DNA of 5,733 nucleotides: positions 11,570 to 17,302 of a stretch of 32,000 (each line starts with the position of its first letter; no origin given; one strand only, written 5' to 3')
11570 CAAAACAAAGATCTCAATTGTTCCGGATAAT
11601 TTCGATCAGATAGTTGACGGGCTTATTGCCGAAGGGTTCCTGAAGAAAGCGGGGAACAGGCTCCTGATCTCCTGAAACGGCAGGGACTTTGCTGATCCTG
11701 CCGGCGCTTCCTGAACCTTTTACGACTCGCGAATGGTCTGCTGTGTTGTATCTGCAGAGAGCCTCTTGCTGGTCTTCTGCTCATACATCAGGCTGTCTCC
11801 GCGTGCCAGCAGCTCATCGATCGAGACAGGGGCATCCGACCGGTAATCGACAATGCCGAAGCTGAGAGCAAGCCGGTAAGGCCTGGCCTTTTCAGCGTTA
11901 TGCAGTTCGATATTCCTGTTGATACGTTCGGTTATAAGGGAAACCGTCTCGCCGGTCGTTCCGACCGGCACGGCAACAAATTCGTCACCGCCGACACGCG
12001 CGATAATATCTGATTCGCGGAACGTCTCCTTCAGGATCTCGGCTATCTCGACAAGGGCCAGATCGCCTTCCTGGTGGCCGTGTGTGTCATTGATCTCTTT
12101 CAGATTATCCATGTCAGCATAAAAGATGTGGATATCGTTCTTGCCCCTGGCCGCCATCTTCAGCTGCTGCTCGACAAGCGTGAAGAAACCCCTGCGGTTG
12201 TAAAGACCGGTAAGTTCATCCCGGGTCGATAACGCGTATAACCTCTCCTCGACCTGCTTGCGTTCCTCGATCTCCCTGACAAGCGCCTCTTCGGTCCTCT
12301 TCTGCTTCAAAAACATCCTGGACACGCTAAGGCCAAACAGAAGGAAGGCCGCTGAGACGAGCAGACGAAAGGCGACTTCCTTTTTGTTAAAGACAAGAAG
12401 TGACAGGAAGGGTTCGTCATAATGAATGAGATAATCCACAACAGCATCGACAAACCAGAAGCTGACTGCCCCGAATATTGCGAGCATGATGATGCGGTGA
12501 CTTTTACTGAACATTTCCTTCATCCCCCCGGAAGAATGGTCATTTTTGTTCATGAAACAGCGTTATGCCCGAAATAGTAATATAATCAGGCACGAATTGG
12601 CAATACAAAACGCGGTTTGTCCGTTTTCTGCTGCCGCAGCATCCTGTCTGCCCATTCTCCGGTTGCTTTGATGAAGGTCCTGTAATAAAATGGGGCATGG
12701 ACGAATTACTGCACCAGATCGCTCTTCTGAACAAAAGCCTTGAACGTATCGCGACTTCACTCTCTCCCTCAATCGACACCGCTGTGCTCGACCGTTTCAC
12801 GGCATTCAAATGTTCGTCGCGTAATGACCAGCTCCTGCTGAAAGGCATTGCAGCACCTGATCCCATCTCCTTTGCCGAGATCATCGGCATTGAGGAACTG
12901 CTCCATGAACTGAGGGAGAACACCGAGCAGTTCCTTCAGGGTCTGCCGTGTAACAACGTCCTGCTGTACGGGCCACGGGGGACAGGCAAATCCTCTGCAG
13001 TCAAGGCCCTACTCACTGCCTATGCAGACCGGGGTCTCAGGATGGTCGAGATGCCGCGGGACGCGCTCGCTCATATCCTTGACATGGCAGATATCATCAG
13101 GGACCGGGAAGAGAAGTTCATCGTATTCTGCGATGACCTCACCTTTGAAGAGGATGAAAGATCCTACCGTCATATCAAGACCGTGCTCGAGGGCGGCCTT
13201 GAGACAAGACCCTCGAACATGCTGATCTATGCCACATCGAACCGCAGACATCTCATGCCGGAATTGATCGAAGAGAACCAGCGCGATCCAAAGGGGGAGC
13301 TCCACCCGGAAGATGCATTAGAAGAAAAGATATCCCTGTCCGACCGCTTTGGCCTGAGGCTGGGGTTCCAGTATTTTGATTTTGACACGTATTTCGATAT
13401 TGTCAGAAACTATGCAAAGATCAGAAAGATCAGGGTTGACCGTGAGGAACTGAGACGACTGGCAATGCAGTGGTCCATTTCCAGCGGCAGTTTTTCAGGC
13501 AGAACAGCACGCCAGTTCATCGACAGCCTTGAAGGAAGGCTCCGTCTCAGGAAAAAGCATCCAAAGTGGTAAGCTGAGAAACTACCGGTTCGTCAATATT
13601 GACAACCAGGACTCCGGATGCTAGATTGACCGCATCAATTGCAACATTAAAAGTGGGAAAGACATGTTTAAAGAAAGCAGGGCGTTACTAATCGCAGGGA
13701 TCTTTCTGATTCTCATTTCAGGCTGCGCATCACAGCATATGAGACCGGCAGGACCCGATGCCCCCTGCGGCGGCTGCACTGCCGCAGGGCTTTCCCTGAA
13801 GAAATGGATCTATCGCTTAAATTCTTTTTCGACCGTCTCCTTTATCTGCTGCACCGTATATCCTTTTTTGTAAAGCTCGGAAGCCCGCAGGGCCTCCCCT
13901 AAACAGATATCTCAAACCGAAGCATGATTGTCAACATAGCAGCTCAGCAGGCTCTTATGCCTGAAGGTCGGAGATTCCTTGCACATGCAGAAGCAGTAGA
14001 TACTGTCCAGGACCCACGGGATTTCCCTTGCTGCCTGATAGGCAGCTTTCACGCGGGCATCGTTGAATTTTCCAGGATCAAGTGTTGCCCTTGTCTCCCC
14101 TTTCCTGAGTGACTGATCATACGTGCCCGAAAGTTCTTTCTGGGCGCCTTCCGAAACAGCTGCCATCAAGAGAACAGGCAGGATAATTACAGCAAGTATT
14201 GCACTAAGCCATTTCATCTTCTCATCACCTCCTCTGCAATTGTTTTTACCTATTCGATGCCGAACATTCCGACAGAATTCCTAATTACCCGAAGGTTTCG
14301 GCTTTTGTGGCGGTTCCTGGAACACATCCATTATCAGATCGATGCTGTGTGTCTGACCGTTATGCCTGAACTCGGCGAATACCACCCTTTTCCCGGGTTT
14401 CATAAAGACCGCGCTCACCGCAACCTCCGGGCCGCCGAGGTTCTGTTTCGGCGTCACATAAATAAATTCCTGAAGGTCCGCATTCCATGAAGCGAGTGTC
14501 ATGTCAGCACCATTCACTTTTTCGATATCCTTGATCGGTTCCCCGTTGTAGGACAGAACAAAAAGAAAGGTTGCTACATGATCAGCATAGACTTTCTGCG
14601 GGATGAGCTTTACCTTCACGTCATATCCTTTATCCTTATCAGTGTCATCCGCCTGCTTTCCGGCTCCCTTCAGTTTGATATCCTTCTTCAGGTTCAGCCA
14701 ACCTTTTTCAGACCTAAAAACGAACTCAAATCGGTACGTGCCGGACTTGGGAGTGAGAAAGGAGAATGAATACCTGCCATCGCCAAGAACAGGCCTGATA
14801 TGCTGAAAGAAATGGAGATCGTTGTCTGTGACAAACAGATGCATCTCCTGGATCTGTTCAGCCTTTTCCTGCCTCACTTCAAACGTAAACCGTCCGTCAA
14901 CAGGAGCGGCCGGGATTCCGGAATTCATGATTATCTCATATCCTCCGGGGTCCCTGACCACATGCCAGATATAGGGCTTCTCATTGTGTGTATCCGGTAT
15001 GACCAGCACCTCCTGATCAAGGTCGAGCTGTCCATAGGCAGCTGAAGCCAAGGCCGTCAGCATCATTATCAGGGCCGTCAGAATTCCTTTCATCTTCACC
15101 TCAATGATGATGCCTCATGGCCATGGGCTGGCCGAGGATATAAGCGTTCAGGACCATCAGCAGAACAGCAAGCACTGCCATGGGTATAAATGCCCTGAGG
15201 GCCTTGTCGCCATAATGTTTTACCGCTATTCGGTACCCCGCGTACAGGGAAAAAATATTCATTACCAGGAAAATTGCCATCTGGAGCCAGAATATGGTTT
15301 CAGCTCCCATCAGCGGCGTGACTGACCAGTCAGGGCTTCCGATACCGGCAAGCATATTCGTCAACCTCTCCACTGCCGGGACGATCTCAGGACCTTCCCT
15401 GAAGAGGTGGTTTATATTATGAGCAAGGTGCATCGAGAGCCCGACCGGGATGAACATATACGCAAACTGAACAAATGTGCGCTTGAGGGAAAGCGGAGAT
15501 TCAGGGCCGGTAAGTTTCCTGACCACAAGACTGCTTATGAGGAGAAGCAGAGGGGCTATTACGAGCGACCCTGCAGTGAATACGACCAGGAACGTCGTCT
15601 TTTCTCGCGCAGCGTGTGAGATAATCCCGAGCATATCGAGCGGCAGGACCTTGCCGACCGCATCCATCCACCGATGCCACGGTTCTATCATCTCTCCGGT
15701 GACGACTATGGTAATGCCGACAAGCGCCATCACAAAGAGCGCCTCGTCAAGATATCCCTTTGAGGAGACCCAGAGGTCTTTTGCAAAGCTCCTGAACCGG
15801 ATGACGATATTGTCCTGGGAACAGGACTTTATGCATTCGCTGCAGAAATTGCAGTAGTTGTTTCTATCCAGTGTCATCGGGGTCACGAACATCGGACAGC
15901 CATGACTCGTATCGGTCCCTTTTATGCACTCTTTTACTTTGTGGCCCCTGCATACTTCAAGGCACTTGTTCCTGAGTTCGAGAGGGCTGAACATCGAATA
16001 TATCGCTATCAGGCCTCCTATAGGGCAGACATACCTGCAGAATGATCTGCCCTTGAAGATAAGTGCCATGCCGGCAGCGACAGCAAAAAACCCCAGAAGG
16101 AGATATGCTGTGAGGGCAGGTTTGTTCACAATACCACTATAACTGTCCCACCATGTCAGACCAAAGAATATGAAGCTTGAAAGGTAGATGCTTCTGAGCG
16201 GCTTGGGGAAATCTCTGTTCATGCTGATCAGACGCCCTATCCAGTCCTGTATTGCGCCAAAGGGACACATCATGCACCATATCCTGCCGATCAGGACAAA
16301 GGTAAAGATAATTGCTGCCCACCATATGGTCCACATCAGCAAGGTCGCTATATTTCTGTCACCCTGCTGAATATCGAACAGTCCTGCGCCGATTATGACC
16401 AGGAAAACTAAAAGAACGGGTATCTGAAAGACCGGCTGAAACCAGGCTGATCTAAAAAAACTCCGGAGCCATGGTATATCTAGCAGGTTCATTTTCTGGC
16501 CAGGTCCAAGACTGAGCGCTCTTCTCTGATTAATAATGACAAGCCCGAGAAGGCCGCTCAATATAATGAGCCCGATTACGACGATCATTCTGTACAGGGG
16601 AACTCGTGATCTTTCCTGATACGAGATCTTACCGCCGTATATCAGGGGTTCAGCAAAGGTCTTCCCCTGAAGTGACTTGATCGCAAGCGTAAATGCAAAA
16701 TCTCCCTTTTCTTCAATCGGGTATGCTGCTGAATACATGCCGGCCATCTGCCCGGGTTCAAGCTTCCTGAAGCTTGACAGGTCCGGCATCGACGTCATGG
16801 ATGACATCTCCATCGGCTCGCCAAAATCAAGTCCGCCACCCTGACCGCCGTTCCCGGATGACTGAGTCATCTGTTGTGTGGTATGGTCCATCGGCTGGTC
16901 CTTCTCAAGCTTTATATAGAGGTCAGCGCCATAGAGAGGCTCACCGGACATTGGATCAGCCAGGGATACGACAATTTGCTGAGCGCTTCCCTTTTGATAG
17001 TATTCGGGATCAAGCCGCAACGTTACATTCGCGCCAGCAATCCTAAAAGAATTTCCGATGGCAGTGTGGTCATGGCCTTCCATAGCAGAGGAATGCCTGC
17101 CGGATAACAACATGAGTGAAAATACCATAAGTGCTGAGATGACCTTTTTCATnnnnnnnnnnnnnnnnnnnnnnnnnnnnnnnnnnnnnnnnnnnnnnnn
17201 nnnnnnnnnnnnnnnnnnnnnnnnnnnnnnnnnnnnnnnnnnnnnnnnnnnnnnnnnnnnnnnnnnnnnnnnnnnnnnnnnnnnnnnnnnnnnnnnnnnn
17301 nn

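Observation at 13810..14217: Candidate new selenoprotein: a PCYCGC-family protein with UGA in a U-x-x-C motif and a SECIS-like hairpin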

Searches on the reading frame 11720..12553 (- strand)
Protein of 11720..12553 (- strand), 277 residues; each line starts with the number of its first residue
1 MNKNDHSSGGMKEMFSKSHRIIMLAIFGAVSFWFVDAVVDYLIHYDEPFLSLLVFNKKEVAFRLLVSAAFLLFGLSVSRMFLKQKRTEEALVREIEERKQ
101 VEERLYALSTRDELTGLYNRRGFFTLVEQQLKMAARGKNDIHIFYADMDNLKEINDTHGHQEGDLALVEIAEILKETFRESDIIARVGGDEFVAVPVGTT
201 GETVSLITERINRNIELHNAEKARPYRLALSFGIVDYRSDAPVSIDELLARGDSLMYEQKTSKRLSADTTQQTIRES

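Call 7: search_protein_families(library=pfam, proteins=[window:11720-12553:-], max_evalue=0.01)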
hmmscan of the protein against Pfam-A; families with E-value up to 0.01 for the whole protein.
window:11720-12553:- (277 aa): 1 family
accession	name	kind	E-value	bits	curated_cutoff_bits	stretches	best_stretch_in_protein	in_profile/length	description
PF00990.26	GGDEF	-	3.1e-36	125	23.8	1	110-264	2-159/161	Diguanylate cyclase, GGDEF domain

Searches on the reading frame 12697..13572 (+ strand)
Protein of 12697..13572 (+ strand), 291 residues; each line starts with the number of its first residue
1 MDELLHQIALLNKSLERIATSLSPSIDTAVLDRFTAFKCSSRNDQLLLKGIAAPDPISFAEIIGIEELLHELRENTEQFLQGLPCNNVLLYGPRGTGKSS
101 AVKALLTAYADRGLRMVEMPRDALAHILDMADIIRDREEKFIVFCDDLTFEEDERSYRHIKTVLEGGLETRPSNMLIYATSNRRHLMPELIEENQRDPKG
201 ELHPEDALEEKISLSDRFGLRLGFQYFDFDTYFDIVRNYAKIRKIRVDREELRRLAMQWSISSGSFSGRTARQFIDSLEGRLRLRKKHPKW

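Call 7: search_protein_families(library=pfam, proteins=[window:12697-13572:+], max_evalue=0.01)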
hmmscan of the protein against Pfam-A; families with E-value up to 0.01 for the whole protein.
window:12697-13572:+ (291 aa): 10 families
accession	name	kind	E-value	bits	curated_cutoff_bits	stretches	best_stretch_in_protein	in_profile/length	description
PF05673.19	DUF815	-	1.9e-95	319.2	23.8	1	34-281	3-248/249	Protein of unknown function (DUF815)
PF13191.12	AAA_16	-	3.7e-08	34.5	32.6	1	66-127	6-72/167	AAA ATPase domain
PF00004.35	AAA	-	8.4e-06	26.7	21.2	1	88-191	1-119/131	ATPase family associated with various cellular activities (AAA)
PF20720.3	nSTAND3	-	1.1e-05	25.6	27.2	1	86-148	18-74/155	Novel STAND NTPase 3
PF25199.1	nSTAND_NTPase5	-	0.00022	21.5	34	1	71-148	27-105/145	Novel STAND NTPase 5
PF13173.12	AAA_14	-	0.0011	19.4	27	1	88-193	5-110/129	AAA domain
PF07728.20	AAA_5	-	0.0012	19.3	22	1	87-123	1-37/139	AAA domain (dynein-related subfamily)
PF12775.13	AAA_7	-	0.0018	18.3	25.8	0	86-135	34-83/181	P-loop containing dynein motor region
PF13401.12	AAA_22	-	0.003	18.3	27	1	86-170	6-64/130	AAA domain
PF05496.18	RuvB_N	-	0.0099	16.1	27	0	58-148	5-93/159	Holliday junction DNA helicase RuvB P-loop domain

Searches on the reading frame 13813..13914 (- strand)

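Call 66: search_protein_families(library=ncbifam, proteins=[window:13813-13914:-], max_evalue=0.01)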
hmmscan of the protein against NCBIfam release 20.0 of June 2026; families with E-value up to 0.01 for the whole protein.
seq(34 aa): 1 family
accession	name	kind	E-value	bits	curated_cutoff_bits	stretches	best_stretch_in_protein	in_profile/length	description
NF041379.1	OS_HP4_CYCXC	equivalog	1.1e-08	35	90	1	1-33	58-90/90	CYCXC family (seleno)protein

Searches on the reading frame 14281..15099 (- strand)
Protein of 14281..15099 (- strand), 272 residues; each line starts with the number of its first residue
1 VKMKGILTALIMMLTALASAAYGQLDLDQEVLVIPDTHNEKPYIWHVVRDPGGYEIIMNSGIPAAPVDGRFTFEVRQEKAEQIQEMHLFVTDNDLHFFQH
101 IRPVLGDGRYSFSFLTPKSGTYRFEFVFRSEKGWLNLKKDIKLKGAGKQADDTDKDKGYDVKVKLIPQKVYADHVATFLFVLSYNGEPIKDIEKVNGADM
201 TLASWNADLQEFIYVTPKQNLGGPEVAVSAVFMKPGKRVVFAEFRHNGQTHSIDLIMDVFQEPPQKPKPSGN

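Call 7: search_protein_families(library=pfam, proteins=[window:14281-15099:-], max_evalue=0.01)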
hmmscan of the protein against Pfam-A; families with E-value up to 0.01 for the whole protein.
window:14281-15099:- (272 aa): 0 families

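Call 9: search_protein_families(library=ncbifam, proteins=[window:14281-15099:-], max_evalue=0.01)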
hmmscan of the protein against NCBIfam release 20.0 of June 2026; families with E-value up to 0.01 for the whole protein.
window:14281-15099:- (272 aa): 1 family
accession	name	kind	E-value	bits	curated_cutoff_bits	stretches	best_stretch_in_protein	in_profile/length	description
NF041940.1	choice_anch_X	domain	0.0088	15.8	25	0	106-127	15-36/37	choice-of-anchor X domain-containing protein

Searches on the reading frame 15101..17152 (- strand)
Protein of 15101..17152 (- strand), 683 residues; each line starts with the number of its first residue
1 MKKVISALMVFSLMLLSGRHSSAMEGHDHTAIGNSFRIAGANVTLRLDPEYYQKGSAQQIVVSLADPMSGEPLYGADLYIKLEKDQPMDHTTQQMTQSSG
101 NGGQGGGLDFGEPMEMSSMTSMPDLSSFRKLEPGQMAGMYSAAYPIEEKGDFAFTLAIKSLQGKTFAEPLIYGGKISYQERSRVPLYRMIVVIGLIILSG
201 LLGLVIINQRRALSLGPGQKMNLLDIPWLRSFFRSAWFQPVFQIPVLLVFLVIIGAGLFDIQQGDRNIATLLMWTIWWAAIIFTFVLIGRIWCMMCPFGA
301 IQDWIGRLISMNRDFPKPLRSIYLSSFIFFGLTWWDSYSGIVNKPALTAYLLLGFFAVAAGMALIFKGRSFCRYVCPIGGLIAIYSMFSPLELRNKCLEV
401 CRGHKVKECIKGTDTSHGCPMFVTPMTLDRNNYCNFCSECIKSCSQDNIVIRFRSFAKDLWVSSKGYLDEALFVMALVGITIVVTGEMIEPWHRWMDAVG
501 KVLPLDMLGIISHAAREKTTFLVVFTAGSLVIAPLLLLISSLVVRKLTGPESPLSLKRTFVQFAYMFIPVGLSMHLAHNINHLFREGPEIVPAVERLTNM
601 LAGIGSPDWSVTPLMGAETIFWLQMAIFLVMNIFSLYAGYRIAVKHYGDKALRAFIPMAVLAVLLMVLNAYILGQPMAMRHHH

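Call 7: search_protein_families(library=pfam, proteins=[window:15101-17152:-], max_evalue=0.01)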
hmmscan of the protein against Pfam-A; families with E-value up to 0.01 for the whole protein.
window:15101-17152:- (683 aa): 1 family
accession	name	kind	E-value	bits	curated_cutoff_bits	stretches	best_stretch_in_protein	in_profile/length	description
PF12801.12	Fer4_5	-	1.5e-14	54.1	22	2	272-315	3-47/48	4Fe-4S binding domain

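Call 9: search_protein_families(library=ncbifam, proteins=[window:15101-17152:-], max_evalue=0.01)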
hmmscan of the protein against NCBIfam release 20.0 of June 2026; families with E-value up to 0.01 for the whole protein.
window:15101-17152:- (683 aa): 3 families
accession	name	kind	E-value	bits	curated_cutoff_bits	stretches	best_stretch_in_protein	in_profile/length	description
TIGR02163.1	napH_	subfamily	1.7e-06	27.7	213.05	1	324-450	124-252/255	NapH/MauN family ferredoxin-type protein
NF007013.0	PRK09477.1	equivalog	0.00013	21.1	234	1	280-454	90-279/286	quinol dehydrogenase ferredoxin subunit NapH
NF046105.1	TransRegNosR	equivalog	0.006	14.9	1000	1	357-409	585-639/680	transcriptional regulator NosR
